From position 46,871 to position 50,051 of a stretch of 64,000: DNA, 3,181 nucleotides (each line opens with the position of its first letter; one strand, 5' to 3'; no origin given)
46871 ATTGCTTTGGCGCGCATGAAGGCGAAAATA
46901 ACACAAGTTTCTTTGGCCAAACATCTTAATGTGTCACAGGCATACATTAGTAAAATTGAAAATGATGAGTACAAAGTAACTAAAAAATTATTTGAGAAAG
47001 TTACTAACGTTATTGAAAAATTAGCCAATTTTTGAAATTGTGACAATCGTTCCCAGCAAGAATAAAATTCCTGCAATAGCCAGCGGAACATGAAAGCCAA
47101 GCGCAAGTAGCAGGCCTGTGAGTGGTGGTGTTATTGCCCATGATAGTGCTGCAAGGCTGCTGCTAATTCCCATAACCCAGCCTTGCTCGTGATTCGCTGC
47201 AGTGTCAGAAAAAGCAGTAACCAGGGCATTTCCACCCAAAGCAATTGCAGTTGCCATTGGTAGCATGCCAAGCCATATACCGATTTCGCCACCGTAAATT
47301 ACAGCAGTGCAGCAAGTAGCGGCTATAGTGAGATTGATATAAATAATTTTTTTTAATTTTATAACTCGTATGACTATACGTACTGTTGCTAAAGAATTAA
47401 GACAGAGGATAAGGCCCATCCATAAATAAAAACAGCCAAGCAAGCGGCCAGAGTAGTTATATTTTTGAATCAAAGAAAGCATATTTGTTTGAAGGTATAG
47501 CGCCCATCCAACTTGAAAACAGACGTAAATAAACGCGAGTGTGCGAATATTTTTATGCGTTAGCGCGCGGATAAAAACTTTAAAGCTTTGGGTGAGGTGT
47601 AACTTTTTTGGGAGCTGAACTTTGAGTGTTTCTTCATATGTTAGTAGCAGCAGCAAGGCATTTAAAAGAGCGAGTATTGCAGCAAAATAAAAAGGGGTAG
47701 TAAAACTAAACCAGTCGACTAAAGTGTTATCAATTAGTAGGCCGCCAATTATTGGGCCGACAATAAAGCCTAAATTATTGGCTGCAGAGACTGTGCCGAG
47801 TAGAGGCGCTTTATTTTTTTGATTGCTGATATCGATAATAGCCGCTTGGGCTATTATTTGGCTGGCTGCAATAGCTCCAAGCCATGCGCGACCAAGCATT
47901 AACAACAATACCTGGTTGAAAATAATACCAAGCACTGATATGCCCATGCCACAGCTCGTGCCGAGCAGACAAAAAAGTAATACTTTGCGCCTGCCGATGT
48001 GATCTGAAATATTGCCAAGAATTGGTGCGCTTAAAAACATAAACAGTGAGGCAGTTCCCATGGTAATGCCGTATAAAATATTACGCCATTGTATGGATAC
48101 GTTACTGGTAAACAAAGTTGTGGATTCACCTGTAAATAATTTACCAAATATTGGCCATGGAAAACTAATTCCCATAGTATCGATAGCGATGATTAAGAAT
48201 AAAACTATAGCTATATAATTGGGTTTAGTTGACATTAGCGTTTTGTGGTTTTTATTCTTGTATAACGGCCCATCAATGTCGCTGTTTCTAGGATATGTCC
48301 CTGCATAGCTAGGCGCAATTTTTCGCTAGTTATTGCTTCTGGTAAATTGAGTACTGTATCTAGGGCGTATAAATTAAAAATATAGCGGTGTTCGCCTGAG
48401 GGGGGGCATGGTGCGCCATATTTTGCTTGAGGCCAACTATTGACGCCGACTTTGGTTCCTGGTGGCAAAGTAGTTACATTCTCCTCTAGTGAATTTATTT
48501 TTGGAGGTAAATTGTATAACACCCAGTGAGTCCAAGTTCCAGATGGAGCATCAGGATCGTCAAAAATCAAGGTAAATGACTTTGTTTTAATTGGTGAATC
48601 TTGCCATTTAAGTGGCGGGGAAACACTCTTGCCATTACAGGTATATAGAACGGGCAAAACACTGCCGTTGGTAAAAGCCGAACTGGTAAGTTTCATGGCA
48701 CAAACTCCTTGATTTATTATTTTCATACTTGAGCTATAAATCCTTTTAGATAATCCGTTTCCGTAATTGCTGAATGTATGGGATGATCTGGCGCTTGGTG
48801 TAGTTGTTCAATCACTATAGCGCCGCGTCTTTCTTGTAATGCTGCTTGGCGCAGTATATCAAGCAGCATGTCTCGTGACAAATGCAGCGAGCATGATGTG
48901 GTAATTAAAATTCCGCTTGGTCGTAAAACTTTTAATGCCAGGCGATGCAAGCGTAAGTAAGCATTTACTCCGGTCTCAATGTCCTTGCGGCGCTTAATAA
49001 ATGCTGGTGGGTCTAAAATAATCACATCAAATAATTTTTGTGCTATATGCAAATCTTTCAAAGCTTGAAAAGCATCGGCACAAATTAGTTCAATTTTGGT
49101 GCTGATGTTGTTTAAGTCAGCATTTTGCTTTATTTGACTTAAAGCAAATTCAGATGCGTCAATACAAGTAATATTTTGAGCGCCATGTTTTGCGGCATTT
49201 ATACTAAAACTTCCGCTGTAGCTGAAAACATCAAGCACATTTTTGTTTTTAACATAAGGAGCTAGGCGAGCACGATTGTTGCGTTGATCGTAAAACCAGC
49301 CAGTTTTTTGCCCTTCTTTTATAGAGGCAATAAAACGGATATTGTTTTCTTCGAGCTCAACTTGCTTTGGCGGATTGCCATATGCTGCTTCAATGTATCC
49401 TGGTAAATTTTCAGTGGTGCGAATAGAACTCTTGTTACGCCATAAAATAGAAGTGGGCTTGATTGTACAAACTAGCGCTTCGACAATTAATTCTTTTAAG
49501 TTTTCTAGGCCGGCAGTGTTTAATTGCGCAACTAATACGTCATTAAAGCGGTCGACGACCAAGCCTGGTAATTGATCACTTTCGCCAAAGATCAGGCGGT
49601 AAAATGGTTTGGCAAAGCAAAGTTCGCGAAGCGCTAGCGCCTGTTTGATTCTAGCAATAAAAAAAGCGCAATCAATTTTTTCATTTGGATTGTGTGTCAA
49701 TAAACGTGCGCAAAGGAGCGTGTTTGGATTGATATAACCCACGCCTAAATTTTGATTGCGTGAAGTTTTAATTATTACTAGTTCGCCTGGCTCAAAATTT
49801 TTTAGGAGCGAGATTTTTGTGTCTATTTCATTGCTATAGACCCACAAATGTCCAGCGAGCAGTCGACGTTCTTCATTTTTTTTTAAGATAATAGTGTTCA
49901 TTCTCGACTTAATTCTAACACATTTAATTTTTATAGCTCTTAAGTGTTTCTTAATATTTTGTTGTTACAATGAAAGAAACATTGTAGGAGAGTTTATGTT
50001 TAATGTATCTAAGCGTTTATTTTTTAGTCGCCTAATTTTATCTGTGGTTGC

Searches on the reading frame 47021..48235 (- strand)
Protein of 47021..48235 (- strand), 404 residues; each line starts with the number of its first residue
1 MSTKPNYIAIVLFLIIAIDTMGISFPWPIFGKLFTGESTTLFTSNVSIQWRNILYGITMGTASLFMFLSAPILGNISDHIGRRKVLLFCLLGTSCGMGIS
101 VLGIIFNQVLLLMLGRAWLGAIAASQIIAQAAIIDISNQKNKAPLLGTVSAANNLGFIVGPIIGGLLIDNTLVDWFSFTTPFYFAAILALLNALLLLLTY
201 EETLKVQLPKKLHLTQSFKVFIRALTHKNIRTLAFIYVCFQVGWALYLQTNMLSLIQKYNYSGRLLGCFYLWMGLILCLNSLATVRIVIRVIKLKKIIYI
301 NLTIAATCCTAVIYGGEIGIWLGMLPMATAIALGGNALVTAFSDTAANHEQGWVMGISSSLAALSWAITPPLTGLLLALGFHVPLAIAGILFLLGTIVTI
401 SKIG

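Call 20: search_protein_families(library=pfam, proteins=[window:47021-48235:-], max_evalue=0.001)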
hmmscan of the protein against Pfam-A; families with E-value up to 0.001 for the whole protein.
window:47021-48235:- (404 aa): 3 families
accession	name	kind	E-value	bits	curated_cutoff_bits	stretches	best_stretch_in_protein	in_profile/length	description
PF07690.21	MFS_1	-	1e-32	113.9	33.4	1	12-359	1-336/347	Major Facilitator Superfamily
PF12832.13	MFS_1_like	-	5.1e-10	39.4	25.2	1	55-361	36-345/373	MFS_1 like family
PF00083.30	Sugar_tr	-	5.4e-05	22.7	22.3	1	51-198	44-190/452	Sugar (and other) transporter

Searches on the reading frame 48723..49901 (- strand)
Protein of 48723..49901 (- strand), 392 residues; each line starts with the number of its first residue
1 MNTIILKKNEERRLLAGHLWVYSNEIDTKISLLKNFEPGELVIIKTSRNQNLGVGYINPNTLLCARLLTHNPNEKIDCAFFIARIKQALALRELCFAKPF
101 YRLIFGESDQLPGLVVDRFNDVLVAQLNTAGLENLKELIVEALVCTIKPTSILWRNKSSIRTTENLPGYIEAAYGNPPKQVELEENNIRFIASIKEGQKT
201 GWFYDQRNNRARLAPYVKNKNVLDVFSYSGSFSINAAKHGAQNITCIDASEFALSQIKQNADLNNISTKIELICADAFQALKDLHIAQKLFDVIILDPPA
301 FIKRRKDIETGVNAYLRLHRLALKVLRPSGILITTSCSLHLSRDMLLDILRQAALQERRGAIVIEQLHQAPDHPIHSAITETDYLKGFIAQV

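Call 20: search_protein_families(library=pfam, proteins=[window:48723-49901:-], max_evalue=0.001)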
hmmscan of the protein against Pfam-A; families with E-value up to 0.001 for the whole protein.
window:48723-49901:- (392 aa): 13 families
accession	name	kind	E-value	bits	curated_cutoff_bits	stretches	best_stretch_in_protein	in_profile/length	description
PF10672.15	Methyltrans_SAM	-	4e-18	66.1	27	1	171-354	76-256/286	S-adenosylmethionine-dependent methyltransferase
PF17785.7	PUA_3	-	8.5e-18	64.3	22.6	1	4-69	1-63/64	PUA-like domain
PF03602.21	Cons_hypoth95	-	9.5e-15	55.2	24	1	213-299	36-122/182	Conserved hypothetical protein 95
PF13847.12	Methyltransf_31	-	4.5e-11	43.1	27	1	218-341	3-114/145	Methyltransferase domain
PF09445.16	Methyltransf_15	-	3.3e-10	40.2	22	1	221-351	3-131/165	RNA cap guanine-N2 methyltransferase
PF05175.20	MTS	-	1.3e-09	38.3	23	1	218-355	31-159/170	Methyltransferase small domain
PF02475.24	TRM5-TYW2_MTfase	-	1.1e-08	35.7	28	1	199-280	16-99/164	TRM5/TYW2 methyltransferase domain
PF06325.19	PrmA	-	2.3e-08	34.3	22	1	218-295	161-240/296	Ribosomal protein L11 methyltransferase (PrmA)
PF13649.12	Methyltransf_25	-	1.9e-06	28.9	27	1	222-296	1-70/97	Methyltransferase domain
PF02005.22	TRM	-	2.3e-06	27.5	27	1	219-298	50-128/376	N2,N2-dimethylguanosine tRNA methyltransferase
PF01728.25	FtsJ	-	0.00011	22.6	24.1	1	218-336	21-139/181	FtsJ-like methyltransferase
PF01189.24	Methyltr_RsmB-F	-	0.00011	22.4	27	1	237-345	29-147/199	16S rRNA methyltransferase RsmB/F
PF01170.24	UPF0020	-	0.00089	19.4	22.3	0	238-334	73-165/197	RMKL-like, methyltransferase domain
